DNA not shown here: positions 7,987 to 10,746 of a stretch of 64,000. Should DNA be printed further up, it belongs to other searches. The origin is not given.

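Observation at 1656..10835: Seven-gene operon joining a GH95-like hydrolase and a Lac/cellobiose-class PTS to an Fe-S flavin ene-reductase and a DUF1080 protein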

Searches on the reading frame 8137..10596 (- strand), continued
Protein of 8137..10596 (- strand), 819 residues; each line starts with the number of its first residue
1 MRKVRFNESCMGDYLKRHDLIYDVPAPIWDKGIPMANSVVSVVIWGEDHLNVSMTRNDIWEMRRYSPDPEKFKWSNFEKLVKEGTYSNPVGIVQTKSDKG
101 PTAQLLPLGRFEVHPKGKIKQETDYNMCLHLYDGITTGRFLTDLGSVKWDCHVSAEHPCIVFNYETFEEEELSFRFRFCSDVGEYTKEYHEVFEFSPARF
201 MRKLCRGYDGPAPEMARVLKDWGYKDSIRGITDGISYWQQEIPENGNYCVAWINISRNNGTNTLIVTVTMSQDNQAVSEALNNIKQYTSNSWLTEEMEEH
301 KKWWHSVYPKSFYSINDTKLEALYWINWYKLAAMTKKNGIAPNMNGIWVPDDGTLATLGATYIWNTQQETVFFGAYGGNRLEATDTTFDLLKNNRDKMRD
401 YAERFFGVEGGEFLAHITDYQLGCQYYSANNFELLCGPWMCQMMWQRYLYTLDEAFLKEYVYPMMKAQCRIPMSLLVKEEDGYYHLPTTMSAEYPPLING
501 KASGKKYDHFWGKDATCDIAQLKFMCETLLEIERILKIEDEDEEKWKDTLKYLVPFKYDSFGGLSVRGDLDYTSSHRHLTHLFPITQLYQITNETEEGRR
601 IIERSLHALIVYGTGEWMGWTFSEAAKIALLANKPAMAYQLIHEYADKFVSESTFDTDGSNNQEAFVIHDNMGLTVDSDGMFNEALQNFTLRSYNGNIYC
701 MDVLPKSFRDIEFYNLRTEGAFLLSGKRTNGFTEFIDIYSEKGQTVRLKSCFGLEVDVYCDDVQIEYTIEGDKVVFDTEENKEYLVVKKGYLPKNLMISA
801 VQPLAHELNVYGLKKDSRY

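Call 66: fold_search(model_id=the predicted structure, library=pdb)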
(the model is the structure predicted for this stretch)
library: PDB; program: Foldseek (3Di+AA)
matches with E <= 10: 1356; with E <= 0.001: 109
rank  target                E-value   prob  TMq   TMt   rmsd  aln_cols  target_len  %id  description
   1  2rdy_A                2.1e-34  1.00  0.70  0.73   5.7       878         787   15  Crystal structure of a putative glycoside hydrolase family protein from Bacillus halodurans (released 2007-10-09)
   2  8zbv                  9.2e-33  1.00  0.66  0.71   6.4       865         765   15  alpha-L-fucosidase from Pontiella sulfatireligans F21 (released 2025-04-30)
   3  7kmq_A                2.1e-30  1.00  0.69  0.75   5.6       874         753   14  Crystal structure of the GH95 alpha-L-1,2-fucosidase (Xac1774) from Xanthomonas citri (released 2021-05-26)
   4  4ufc_A                3.4e-30  1.00  0.68  0.70   7.9       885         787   15  Crystal structure of the GH95 enzyme BACOVA_03438 (released 2015-07-08)
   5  4ufc_B                3.5e-30  1.00  0.68  0.71   7.9       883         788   15  Crystal structure of the GH95 enzyme BACOVA_03438 (released 2015-07-08)
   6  7kmq_B                8.3e-30  1.00  0.69  0.75   5.2       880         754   14  Crystal structure of the GH95 alpha-L-1,2-fucosidase (Xac1774) from Xanthomonas citri (released 2021-05-26)
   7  2eae_A                2.3e-27  1.00  0.71  0.66   5.3       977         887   14  Crystal structure of 1,2-a-L-fucosidase from Bifidobacterium bifidum in complexes with products (released 2007-04-24)
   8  2eab_A                4.7e-27  1.00  0.69  0.64   6.3       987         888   14  Crystal structure of 1,2-a-L-fucosidase from Bifidobacterium bifidum (apo form) (released 2007-04-24)
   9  7znz                  7.4e-27  1.00  0.62  0.67   6.3       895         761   13  Crystal structure of unliganded form of FucOB, a GH95 family alpha-1,2-fucosidase from Akkermansia muciniphila (released 2023-04-19)
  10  2eac_B                1.5e-26  1.00  0.68  0.64   6.3       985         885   14  Crystal structure of 1,2-a-L-fucosidase from Bifidobacterium bifidum in complex with deoxyfuconojirimycin (released 2007-04-24)
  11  2ead_B                1.6e-26  1.00  0.68  0.64   6.0       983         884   13  Crystal structure of 1,2-a-L-fucosidase from Bifidobacterium bifidum in complex with substrate (released 2007-04-24)
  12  2eac_A                2.0e-26  1.00  0.67  0.62   7.1       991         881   14  Crystal structure of 1,2-a-L-fucosidase from Bifidobacterium bifidum in complex with deoxyfuconojirimycin (released 2007-04-24)
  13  2eab_B                2.2e-26  1.00  0.68  0.64   6.5       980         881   14  Crystal structure of 1,2-a-L-fucosidase from Bifidobacterium bifidum (apo form) (released 2007-04-24)
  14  2ead_A                2.6e-26  1.00  0.68  0.63   6.2       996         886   14  Crystal structure of 1,2-a-L-fucosidase from Bifidobacterium bifidum in complex with substrate (released 2007-04-24)
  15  7zo0                  6.4e-26  1.00  0.64  0.69   5.8       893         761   13  Crystal structure of catalytic inactive unliganded form of FucOB, a GH95 family alpha-1,2-fucosidase from Akkermansia mu (released 2023-04-19)
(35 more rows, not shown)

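Call 70: find_encoding_contigs(protein=P0125, flank=10000, max_places=2)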
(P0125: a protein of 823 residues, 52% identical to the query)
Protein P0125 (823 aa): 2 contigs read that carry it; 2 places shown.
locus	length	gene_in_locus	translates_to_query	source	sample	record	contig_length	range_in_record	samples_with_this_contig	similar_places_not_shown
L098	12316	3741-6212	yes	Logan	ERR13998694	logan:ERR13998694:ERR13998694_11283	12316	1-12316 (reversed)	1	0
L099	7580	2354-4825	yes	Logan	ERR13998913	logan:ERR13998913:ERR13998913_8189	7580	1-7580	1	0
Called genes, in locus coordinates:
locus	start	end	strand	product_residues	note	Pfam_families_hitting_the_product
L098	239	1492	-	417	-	PF13412:HTH_24 (faint), PF00480:ROK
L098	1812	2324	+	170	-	-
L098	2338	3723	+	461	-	PF02952:Fucose_iso_C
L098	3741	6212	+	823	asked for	PF14498:Glyco_hyd_65N_2, PF22124:Glyco_hydro_95_cat, PF21307:Glyco_hydro_95_C (weak)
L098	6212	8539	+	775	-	PF00933:Glyco_hydro_3, PF01915:Glyco_hydro_3_C, PF14310:Fn3-like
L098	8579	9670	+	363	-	PF13407:Peripla_BP_4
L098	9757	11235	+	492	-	PF00005:ABC_tran, PF02463:SMC_N (faint), PF13304:AAA_21 (faint), PF00005:ABC_tran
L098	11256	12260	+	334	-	PF02653:BPD_transp_2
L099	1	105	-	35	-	?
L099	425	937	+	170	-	-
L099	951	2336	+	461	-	PF02952:Fucose_iso_C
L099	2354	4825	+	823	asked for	PF14498:Glyco_hyd_65N_2, PF22124:Glyco_hydro_95_cat, PF21307:Glyco_hydro_95_C (weak)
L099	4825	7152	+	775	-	PF00933:Glyco_hydro_3, PF01915:Glyco_hydro_3_C, PF14310:Fn3-like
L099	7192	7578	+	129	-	?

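Call 71: find_encoding_contigs(protein=P0130, flank=10000, max_places=2)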
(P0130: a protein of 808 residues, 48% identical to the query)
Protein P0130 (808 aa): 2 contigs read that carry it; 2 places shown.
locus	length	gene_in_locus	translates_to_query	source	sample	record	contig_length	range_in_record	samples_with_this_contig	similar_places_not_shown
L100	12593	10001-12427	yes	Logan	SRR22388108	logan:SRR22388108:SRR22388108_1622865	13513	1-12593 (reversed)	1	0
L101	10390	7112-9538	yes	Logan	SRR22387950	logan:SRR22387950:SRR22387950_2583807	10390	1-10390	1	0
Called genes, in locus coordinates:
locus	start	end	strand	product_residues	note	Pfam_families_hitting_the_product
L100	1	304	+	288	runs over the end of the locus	PF07505:DUF5131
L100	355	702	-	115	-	-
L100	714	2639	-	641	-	PF00724:Oxidored_FMN, PF00890:FAD_binding_2 (weak), PF03486:HI0933_like (weak), PF07992:Pyr_redox_2, PF12831:FAD_oxidored, PF13450:NAD_binding_8, PF13738:Pyr_redox_3 (weak), PF00070:Pyr_redox, +3 more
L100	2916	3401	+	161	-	PF00440:TetR_N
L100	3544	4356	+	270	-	PF01661:Macro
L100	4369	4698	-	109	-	PF01638:HxlR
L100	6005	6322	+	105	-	PF02302:PTS_IIB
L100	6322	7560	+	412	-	PF02378:PTS_EIIC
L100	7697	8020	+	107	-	PF02255:PTS_IIA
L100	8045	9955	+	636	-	PF08279:HTH_11 (faint), PF05043:Mga (weak), PF00874:PRD, PF00359:PTS_EIIA_2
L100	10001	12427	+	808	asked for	PF22124:Glyco_hydro_95_cat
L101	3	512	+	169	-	?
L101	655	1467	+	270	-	PF01661:Macro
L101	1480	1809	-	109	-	PF01638:HxlR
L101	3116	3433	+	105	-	PF02302:PTS_IIB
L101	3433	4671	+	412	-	PF02378:PTS_EIIC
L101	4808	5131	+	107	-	PF02255:PTS_IIA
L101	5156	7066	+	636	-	PF08279:HTH_11 (faint), PF05043:Mga (weak), PF00874:PRD, PF00359:PTS_EIIA_2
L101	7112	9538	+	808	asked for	PF22124:Glyco_hydro_95_cat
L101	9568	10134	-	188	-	PF01794:Ferric_reduct (faint)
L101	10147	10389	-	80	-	?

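Call 72: find_encoding_contigs(protein=P0123, flank=10000, max_places=2)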
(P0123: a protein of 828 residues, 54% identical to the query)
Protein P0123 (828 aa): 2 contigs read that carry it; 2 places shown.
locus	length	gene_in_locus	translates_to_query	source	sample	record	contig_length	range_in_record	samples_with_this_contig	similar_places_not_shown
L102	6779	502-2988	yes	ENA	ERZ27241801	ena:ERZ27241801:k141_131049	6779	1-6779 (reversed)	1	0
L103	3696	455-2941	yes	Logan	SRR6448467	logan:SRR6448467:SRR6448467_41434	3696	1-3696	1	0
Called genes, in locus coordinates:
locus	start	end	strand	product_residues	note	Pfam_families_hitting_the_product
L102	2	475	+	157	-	?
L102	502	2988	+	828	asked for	PF14498:Glyco_hyd_65N_2, PF22124:Glyco_hydro_95_cat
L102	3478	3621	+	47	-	-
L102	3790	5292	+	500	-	PF03853:YjeF_N, PF01256:Carb_kinase, PF02110:HK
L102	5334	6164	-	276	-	PF02578:Cu-oxidase_4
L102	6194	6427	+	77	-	-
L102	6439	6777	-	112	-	?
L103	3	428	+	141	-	?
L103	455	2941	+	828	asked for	PF14498:Glyco_hyd_65N_2, PF22124:Glyco_hydro_95_cat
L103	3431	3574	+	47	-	-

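Call 82: find_related_loci(query=A2, collection=metagenome_contigs, flank=10000)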
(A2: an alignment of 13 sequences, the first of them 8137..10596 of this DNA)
Query A2 (819 aa) in metagenome_contigs; peptide patterns used: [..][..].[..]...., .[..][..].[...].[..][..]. (x = any residue, [..] = any of these).
73 stretches matched a pattern; 9 encode a relative of the query (tblastn E <= 1e-3); 9 distinct loci.
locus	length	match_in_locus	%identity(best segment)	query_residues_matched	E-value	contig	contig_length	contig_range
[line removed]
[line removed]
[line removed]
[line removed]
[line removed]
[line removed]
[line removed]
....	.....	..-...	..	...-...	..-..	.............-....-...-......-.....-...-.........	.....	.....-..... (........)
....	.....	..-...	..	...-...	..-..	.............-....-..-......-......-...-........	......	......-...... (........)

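Call 84: search_protein_families(library=pfam, proteins=[L104:1467-4268:+, L105:852-1847:+, L105:1873-2949:+, L105:2966-4483:+, L105:4419-5663:+, L105:5690-6799:+, L105:9367-10515:+, L106:448-1413:+, L106:1356-2240:+, L098:1812-2324:+], max_evalue=0.001)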
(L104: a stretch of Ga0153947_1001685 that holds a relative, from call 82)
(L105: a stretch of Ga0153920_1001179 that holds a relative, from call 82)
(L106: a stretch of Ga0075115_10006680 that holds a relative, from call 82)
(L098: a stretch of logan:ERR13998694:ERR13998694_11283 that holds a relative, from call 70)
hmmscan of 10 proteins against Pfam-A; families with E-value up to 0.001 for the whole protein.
L104:1467-4268:+ (933 aa): 1 family
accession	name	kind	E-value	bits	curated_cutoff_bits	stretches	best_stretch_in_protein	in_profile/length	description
PF17167.11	Glyco_hydro_94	-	1e-20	74.3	27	1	398-705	29-302/420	Glycosyl hydrolase 94 superfamily, catalytic domain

L105:852-1847:+ (331 aa): 2 families
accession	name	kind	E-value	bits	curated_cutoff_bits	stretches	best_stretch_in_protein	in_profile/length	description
PF13407.12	Peripla_BP_4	-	6.5e-39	134.5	35.1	1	50-308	3-257/258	Periplasmic binding protein domain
PF00532.27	Peripla_BP_1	-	1.3e-09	38.4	22.2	1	87-261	39-210/281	Periplasmic binding proteins and sugar binding domain of LacI family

L105:1873-2949:+ (358 aa): 1 family
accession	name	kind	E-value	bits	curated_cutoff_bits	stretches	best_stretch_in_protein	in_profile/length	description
PF02653.21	BPD_transp_2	-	5.5e-38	131.1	26.8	1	64-330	1-269/269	Branched-chain amino acid transport system / permease component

L105:2966-4483:+ (505 aa): 6 families
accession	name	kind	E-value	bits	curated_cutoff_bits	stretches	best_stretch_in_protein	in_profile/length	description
PF00005.33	ABC_tran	-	3.3e-50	170.7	25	2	21-171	1-137/137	ABC transporter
PF13304.12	AAA_21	-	4.9e-10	40.4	27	0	423-464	258-299/304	AAA domain, putative AbiEii toxin, Type IV TA system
PF09818.15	ABC_ATPase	-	2.7e-05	23.8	23.2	0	32-59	80-108/283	P-loop domain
PF13401.12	AAA_22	-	6.4e-05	23.7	27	1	33-181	7-104/130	AAA domain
PF13175.12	AAA_15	-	0.00048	20.3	32.1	1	26-88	17-83/374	AAA ATPase domain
PF02463.25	SMC_N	-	0.0007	19.5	40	0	31-211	24-207/220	RecF/RecN/SMC N terminal domain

L105:4419-5663:+ (414 aa): 1 family
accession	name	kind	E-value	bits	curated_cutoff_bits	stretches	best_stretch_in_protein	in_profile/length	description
PF03283.19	PAE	-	7.1e-10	39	26.6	1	81-255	26-185/355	Pectinacetylesterase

L105:5690-6799:+ (369 aa): 0 families

L105:9367-10515:+ (382 aa): 3 families
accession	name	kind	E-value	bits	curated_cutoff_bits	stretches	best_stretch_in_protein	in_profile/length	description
PF13407.12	Peripla_BP_4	-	1.1e-28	100.9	35.1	1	91-352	1-258/258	Periplasmic binding protein domain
PF00356.27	LacI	-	5.2e-15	55.4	27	1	31-76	1-46/46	Bacterial regulatory proteins, lacI family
PF13560.12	HTH_31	-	0.00071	20.3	27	0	22-79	13-62/64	Helix-turn-helix domain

L106:448-1413:+ (321 aa): 1 family
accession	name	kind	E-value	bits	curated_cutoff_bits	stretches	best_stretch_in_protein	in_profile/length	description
PF00528.27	BPD_transp_1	-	4.4e-14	53.1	26.4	1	113-313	2-177/184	Binding-protein-dependent transport system inner membrane component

L106:1356-2240:+ (294 aa): 1 family
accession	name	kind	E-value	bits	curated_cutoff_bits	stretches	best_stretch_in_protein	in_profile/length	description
PF00528.27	BPD_transp_1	-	1.3e-11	45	26.4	1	85-283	14-178/184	Binding-protein-dependent transport system inner membrane component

L098:1812-2324:+ (170 aa): 0 families

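Call 87: search_protein_representatives(alignment_id=A2)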
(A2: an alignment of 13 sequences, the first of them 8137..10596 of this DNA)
Query: 13 sequences, 817 profile positions. Proteins with E-value up to 0.001 (for the whole library): 7194; up to 1e-10: 4253; up to 1e-30: 995. The best 150 are listed.
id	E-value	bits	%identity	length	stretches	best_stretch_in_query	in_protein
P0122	0.0e+00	1416.1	-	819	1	1-817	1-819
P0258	0.0e+00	1151.5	-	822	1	5-817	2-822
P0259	9.9e-198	675.6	-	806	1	10-816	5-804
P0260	6.1e-187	639.9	-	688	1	126-817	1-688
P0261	4.3e-181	620.5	-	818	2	211-817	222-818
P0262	1.3e-167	576.0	-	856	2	208-813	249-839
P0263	1.7e-148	512.7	-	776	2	220-814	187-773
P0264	8.5e-146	503.8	-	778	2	210-759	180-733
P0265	1.5e-136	473.2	-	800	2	212-816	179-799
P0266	6.6e-136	471.1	-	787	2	214-813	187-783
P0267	7.6e-134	464.3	-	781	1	12-816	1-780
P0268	2.3e-133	462.7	-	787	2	219-816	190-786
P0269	4.6e-128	445.1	-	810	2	234-814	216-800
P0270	1.5e-125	436.8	-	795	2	206-815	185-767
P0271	4.0e-123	428.8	-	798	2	212-816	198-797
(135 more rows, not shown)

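Call 93: search_protein_families(library=ncbifam, proteins=[L104:1467-4268:+], max_evalue=0.00001)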
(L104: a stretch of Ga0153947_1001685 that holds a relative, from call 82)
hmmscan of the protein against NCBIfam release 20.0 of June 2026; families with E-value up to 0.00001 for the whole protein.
L104:1467-4268:+ (933 aa): 0 families
